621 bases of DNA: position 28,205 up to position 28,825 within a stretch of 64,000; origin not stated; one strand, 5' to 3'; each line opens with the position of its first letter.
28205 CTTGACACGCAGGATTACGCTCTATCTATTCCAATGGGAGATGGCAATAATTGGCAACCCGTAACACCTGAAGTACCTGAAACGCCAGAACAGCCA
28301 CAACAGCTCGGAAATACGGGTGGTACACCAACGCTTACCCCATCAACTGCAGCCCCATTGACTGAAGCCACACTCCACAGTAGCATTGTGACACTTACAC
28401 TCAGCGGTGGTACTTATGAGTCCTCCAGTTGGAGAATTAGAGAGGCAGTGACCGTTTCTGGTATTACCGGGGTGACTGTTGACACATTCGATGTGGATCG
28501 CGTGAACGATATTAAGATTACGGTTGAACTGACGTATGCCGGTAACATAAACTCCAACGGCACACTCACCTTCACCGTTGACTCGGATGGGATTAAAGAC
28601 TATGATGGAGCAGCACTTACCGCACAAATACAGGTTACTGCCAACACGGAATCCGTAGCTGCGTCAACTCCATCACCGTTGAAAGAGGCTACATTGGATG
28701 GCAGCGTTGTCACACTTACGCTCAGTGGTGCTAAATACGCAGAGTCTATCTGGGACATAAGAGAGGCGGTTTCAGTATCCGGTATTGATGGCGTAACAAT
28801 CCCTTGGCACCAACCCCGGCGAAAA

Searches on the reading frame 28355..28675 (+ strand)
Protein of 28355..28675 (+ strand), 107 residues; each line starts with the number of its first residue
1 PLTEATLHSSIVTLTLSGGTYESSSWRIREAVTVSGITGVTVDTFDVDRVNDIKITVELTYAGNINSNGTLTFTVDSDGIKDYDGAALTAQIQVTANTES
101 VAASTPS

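Call 11: find_homologous_proteins(query=A1, max_evalue=0.001)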
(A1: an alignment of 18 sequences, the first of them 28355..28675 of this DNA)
Query A1 (18 sequences) (107 aa, profile of the alignment): 160 proteins with E <= 0.001 among 5511 candidates; the best 120 are listed.
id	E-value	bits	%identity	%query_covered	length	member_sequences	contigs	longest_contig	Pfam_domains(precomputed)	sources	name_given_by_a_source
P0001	1.9e-62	226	59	98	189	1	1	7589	-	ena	-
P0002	3.0e-61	222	56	100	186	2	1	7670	-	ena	-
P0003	6.8e-61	221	53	88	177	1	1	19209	-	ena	-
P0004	1.1e-59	217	60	70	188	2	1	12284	-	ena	-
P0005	1.1e-58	213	46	89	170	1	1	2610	-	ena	-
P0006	1.2e-58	213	57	98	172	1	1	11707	-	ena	-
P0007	9.4e-58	210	47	98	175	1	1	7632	-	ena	-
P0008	4.3e-57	208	60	93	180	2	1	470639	-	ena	-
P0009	7.3e-57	208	49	97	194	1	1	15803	-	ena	-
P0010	1.8e-56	206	60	80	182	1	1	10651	-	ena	-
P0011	6.0e-56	205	57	98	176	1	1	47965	-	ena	-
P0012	9.6e-54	198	55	79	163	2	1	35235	-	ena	-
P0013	4.9e-53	195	51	91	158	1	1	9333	-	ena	-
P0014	1.4e-52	194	69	64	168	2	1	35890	-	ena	-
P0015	6.3e-52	192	59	100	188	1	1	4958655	-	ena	-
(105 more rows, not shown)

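Call 13: search_solved_structures(query=A1, max_evalue=10, show_alignments=2)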
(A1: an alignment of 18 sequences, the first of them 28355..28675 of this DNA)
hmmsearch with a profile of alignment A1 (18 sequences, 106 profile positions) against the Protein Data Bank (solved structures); distinct sequences matched with E-value up to 10: 2.
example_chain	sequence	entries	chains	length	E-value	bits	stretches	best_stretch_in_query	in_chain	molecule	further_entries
6g6m_A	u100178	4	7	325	3.6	10.8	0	15-48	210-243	Tako8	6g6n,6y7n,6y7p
6y7o_A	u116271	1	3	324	3.9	10.6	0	15-48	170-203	Tako8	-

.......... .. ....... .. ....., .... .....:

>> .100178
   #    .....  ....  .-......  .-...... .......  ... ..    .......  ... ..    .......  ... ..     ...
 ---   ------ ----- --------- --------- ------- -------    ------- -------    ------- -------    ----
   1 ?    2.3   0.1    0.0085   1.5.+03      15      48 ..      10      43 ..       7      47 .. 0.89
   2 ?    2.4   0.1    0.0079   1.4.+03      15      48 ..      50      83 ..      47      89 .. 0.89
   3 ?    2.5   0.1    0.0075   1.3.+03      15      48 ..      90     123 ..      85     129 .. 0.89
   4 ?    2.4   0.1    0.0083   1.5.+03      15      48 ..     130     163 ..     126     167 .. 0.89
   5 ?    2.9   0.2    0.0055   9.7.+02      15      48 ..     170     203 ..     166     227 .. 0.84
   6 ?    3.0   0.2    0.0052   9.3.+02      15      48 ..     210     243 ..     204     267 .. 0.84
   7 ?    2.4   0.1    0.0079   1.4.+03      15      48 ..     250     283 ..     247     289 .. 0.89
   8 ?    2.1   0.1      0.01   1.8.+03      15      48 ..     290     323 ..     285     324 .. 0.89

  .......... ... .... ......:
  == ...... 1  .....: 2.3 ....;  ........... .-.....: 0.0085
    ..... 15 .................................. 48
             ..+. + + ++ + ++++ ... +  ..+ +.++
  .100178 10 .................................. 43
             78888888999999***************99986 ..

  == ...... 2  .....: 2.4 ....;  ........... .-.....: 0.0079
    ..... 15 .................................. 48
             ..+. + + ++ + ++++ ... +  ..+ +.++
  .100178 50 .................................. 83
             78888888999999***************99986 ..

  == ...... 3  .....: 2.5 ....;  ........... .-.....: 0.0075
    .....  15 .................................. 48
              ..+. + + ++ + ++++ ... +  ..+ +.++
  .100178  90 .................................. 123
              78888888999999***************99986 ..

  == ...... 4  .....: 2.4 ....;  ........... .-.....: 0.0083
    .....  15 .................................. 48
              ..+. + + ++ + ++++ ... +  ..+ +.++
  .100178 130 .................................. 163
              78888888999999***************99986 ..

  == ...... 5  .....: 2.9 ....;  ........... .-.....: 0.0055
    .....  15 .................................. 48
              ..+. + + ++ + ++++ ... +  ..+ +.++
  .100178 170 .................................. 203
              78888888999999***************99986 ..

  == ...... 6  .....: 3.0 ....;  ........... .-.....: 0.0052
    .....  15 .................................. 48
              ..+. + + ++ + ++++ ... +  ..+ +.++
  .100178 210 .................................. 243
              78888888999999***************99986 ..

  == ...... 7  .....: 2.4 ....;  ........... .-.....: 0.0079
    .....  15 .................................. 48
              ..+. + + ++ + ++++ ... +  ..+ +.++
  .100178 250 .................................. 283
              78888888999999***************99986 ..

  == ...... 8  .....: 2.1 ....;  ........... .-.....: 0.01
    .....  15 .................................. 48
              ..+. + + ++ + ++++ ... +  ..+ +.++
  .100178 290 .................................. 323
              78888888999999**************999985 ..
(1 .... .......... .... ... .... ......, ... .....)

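Call 22: search_protein_representatives(alignment_id=A1)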
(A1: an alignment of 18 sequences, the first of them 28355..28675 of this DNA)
Query: 18 sequences, 106 profile positions. Proteins with E-value up to 0.001 (for the whole library): 723; up to 1e-10: 522; up to 1e-30: 269. The best 150 are listed.
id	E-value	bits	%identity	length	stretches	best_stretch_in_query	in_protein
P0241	0.0e+00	1934.5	-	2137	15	2-105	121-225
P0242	0.0e+00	1264.3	-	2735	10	1-106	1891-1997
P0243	0.0e+00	1183.5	-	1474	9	1-102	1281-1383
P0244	0.0e+00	1165.3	-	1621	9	1-100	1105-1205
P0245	0.0e+00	1159.5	-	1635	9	1-105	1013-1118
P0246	0.0e+00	1142.1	-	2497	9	1-105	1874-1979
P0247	0.0e+00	1141.8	-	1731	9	1-104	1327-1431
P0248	0.0e+00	1047.3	-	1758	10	1-104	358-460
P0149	0.0e+00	1041.7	-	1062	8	1-103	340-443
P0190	0.0e+00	1026.7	-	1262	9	1-105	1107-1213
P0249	0.0e+00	1013.1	-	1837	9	1-105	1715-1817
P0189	0.0e+00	1005.1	-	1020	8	1-102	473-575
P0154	0.0e+00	1000.8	-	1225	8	1-106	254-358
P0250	3.1e-298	982.0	-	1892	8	1-105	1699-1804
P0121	6.3e-298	981.0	-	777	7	1-105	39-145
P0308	5.1e-111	380.0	-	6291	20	2-94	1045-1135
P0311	4.2e-105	361.0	-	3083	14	2-99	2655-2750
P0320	1.3e-95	330.6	-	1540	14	2-103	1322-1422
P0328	1.2e-84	295.3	-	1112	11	2-104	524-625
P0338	4.7e-79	277.3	-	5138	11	2-103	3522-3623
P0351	3.6e-74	261.6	-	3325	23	2-102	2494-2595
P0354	9.6e-74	260.2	-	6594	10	1-102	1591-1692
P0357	7.0e-72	254.2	-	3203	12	1-100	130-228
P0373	2.4e-68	242.9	-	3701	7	2-103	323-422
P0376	1.2e-66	237.4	-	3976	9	2-100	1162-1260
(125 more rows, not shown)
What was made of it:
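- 723 representative clusters with E<=1e-3 (call 22).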

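Call 23: predict_structure(alignment_id=A1)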
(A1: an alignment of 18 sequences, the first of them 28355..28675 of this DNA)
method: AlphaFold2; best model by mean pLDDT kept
length: 107 residues; sequences in the alignment: 18
mean_pLDDT: 84.2   pTM: 0.74
mean pLDDT of the five models: 84.2, 83.7, 81.5, 81.2, 80.6
residues with pLDDT >= 90: 54; 70-90: 38; 50-70: 8; < 50: 7
segments of 3 or more residues with pLDDT < 50: 99-105
pLDDT, mean of each block of 10 residues (from residue 1): 79 91 92 90 86 93 77 93 93 72 48
secondary structure, 60 per line:
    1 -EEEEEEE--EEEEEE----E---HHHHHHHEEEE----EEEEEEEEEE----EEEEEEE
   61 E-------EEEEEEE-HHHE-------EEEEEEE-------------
elements in order: E2-8 E11-16 H25-31 E32-35 E40-49 E54-61 E69-75 E88-94

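Call 27: fold_search(model_id=the predicted structure, library=pdb)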
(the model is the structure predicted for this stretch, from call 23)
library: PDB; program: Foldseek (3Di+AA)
matches with E <= 10: 771; with E <= 0.001: 0
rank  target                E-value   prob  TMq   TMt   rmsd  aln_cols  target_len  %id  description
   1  4x5w_B                1.3e-02  0.99  0.40  0.27   5.6       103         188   13  HLA-DR1 with CLIP102-120(M107W) (released 2016-03-09)
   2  1fyt_B                2.3e-02  0.97  0.39  0.27   5.1        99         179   13  CRYSTAL STRUCTURE OF A COMPLEX OF A HUMAN ALPHA/BETA-T CELL RECEPTOR, INFLUENZA HA ANTIGEN PEPTIDE, AND MHC CLASS II M (released 2000-11-08)
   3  6dps_D                2.4e-02  0.99  0.45  0.40   7.0       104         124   10  Crystal Structure of Neisseria meningitidis DsbD n-terminal domain in the oxidised form (released 2018-09-12)
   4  1d5z_B                2.6e-02  0.98  0.40  0.27   4.9        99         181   14  X-RAY CRYSTAL STRUCTURE OF HLA-DR4 COMPLEXED WITH PEPTIDOMIMETIC AND SEB (released 2000-06-28)
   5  6dps_A                3.0e-02  0.98  0.45  0.40   6.8       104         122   10  Crystal Structure of Neisseria meningitidis DsbD n-terminal domain in the oxidised form (released 2018-09-12)
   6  1jpe                  3.0e-02  0.94  0.43  0.40   6.5       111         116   12  Crystal structure of DsbD-alpha; the N-terminal domain of DsbD (released 2002-09-25)
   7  8q00_A                3.4e-02  1.00  0.56  0.23   3.7       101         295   15  TssM-Ub-PA complex - A USP-like DUB from B. pseudomallei (193-430) reacted with Ub-PA (released 2023-12-13)
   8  3pgc_B                3.6e-02  0.96  0.39  0.26   5.3       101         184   15  Crystal Structure of HLA-DR1 with CLIP106-120, flipped peptide orientation (released 2010-12-08)
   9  1d6e_B                3.8e-02  0.98  0.45  0.30   4.3        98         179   16  CRYSTAL STRUCTURE OF HLA-DR4 COMPLEX WITH PEPTIDOMIMETIC AND SEB (released 2000-06-28)
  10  4p5m_H                4.0e-02  0.90  0.35  0.23   6.2       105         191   10  Structural Basis of Chronic Beryllium Disease: Bridging the Gap Between Allergic Hypersensitivity and Autoimmunity (released 2014-08-27)
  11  6dnv_B                4.2e-02  0.97  0.45  0.39   6.9       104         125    9  Crystal Structure of Neisseria meningitidis DsbD n-terminal domain in the reduced form (released 2018-09-12)
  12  4fqx_B                4.7e-02  0.96  0.40  0.27   5.0        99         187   13  Crystal structure of HLA-DM bound to HLA-DR1 (released 2013-01-09)
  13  9ll2_A                4.7e-02  0.80  0.38  0.38  11.3       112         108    6  Crystal structure of the Helicobacter pylori copper resistance determinant CrdA in the apo form (released 2025-11-19)
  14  2ra1                  4.9e-02  1.00  0.53  0.16   3.8        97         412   16  Crystal structure of the N-terminal part of the bacterial S-layer protein SbsC (released 2008-08-19)
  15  1jzd_C                4.9e-02  0.97  0.48  0.45   6.3       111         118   14  DsbC-DsbDalpha complex (released 2003-03-08)
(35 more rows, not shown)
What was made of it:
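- Foldseek places S-layer protein SbsC among the neighbours of the first model, with TMq 0.53 (call 27).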

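Call 28: search_protein_families(library=pfam, alignment_id=A1, max_evalue=10)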
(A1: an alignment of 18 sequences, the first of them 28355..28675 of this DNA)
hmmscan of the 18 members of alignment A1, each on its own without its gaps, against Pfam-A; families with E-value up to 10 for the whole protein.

A. member 1, window:28355-28675:+ (107 aa): 2 families
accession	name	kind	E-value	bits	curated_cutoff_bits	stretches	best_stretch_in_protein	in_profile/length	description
PF08522.16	BT_3987-like_N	-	0.08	14.1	25.9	1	41-85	12-62/120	BT_3987-like, N-terminal domain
PF12892.13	FctA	-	0.81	10.9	22.1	1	66-100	60-99/120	Spy0128-like isopeptide containing domain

B. families by the number of members that match (of 18 scanned): 13 families
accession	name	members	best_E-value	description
PF08522.16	BT_3987-like_N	3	0.08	BT_3987-like, N-terminal domain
PF23619.1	Ig_VWA7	1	0.0081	VWA7 Ig-like domain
PF14244.12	Retrotran_gag_3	1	0.027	gag-polypeptide of LTR copia-type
PF04234.18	CopC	1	0.027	CopC domain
PF05106.17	Phage_holin_3_1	1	0.049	Phage holin family (Lysis protein S)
PF03785.20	Peptidase_C25_C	1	0.052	Peptidase family C25, C terminal ig-like domain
PF04898.20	Glu_syn_central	1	0.057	Glutamate synthase central domain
PF11528.13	DUF3224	1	0.074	Protein of unknown function (DUF3224)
PF11259.13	DUF3060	1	0.13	Protein of unknown function (DUF3060)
PF09229.17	Aha1_N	1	0.24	Activator of Hsp90 ATPase, N-terminal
PF23148.1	Gp77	1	0.31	Podophage GP4 fiber-tail adaptor protein gp77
PF02439.20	Adeno_E3_CR2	1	0.7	Adenovirus E3 region protein CR2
PF12892.13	FctA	1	0.81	Spy0128-like isopeptide containing domain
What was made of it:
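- Sub-threshold hits to PF08522 in 3 of 18 units, best E = 0.08 (call 28).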

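Call 40: list_cluster_members(proteins=[P0308, P0351, P0311, P0320, P0328, P0338, P0354, P0357, P0373, P0376])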
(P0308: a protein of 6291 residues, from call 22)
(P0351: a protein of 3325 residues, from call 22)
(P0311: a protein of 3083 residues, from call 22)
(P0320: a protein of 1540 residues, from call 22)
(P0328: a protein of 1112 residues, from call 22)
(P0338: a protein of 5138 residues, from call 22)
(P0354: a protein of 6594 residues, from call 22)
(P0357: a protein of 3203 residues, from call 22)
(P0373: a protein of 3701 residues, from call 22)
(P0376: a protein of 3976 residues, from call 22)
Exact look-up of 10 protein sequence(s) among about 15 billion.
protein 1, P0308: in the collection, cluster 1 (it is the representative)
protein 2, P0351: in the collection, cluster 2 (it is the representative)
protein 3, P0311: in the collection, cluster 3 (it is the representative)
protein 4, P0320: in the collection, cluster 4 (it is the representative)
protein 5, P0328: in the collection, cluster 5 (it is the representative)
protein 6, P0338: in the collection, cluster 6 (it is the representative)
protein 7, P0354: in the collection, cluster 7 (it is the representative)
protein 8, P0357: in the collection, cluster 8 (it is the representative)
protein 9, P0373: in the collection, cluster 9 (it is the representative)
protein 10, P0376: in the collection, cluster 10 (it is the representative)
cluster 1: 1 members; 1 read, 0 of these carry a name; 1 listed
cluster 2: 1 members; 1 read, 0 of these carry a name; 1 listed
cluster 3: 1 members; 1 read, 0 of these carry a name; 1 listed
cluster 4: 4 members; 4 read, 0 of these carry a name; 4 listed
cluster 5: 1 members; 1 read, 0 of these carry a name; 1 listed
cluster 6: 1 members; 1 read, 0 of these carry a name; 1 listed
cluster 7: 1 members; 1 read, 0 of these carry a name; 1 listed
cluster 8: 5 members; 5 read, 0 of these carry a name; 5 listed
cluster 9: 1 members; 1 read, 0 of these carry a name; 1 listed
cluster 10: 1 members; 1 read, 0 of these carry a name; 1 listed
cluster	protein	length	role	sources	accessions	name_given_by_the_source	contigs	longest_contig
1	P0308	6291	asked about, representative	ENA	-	-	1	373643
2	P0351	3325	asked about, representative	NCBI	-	-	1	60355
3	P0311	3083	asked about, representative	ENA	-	-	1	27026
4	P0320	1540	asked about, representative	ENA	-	-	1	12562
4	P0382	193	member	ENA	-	-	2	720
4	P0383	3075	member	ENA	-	-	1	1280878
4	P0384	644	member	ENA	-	-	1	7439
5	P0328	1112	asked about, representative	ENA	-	-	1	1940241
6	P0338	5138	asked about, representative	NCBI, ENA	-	-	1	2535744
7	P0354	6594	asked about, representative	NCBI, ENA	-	-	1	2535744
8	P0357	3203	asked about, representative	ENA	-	-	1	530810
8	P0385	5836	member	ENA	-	-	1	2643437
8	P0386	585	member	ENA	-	-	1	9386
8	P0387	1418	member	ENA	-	-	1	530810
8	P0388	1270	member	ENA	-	-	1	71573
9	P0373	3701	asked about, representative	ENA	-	-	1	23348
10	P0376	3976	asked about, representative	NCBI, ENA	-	-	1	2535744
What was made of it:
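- Tried and rejected: The cluster look-up gave no names (call 40).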

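Call 42: search_protein_families(library=pfam, proteins=[P0320, P0328, P0311, P0373], max_evalue=0.01)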
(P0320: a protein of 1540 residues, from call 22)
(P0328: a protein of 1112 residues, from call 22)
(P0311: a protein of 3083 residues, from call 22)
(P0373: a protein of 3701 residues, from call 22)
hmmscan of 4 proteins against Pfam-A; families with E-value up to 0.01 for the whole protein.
P0320 (1540 aa): 5 families
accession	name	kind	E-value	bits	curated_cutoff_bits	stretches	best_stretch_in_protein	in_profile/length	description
PF17584.7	ComS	-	6.8e-13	48.4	27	0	1463-1481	17-35/44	Bacillus competence protein S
PF14125.13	DUF4292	-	5.9e-10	39.6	23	0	819-846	175-202/209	Domain of unknown function (DUF4292)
PF13205.12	Big_5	-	2.6e-08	35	23.6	0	983-1082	3-97/105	Bacterial Ig-like domain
PF09255.16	Antig_Caf1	-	0.00037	21.1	25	0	1101-1176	3-77/136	Caf1 Capsule antigen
PF21331.3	Isoamylase_C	-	0.0025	18.7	27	0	1247-1309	7-69/107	Isoamylase, C-terminal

P0328 (1112 aa): 4 families
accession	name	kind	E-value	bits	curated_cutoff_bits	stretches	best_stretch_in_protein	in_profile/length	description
PF17584.7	ComS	-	4.2e-12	45.8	27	0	1033-1056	13-36/44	Bacillus competence protein S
PF24261.1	DUF7462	-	5.8e-06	26.3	27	0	1043-1062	20-39/42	Family of unknown function (DUF7462)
PF21331.3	Isoamylase_C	-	0.00017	22.4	27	0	887-941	7-61/107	Isoamylase, C-terminal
PF22841.2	CATSPERE_NTD1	-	0.00056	20.4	27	0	26-42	27-43/89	CATSPERE first N-terminal domain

P0311 (3083 aa): 6 families
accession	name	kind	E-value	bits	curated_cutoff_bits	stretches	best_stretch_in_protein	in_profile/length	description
PF00082.27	Peptidase_S8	-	2.6e-32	112.7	21.8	1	5-265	37-288/288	Subtilase family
PF01483.27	P_proprotein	-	2.3e-12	47.3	21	1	320-406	2-86/86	Proprotein convertase P-domain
PF12463.13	DUF3689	-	9.3e-08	32.2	27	0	1160-1212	13-65/315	Protein of unknown function (DUF3689)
PF09355.15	Phage_Gp19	-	4.8e-05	24.2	22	0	893-937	32-76/116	Phage protein Gp19/Gp15/Gp42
PF10844.13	DUF2577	-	0.00012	22.7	22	0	1214-1247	11-46/96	Protein of unknown function (DUF2577)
PF06630.16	Exonuc_VIII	-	0.00059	20.2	25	0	2379-2406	67-94/203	Enterobacterial exodeoxyribonuclease VIII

P0373 (3701 aa): 8 families
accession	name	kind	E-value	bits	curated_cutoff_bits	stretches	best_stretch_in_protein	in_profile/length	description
PF12733.13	Cadherin-like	-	4.4e-126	412.1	24.2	8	976-1065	2-88/89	Cadherin-like beta sandwich domain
PF03160.20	Calx-beta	-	1.3e-17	64.3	27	0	569-638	47-118/119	Calx-beta domain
PF00028.23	Cadherin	-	3.6e-14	53.4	28.8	2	3097-3163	32-92/93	Cadherin domain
PF05345.18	He_PIG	-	4.1e-13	50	24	1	2775-2864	8-96/96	Putative Ig domain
PF06866.16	DUF1256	-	1.3e-05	25.1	27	0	257-296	101-140/164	Protein of unknown function (DUF1256)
PF19755.4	DUF6242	-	0.00028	21.3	29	0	1673-1740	61-127/217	Domain of unknown function (DUF6242)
PF09136.16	Glucodextran_B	-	0.0038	17.5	27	2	43-102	19-82/83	Glucodextranase, domain B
PF00805.28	Pentapeptide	-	0.0084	16.1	20.2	0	117-127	23-33/40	Pentapeptide repeats (8 copies)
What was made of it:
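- A distant relative, P0320, gives a summed Big_5 hit of E = 2.6e-8 with no individually significant stretch (call 42).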
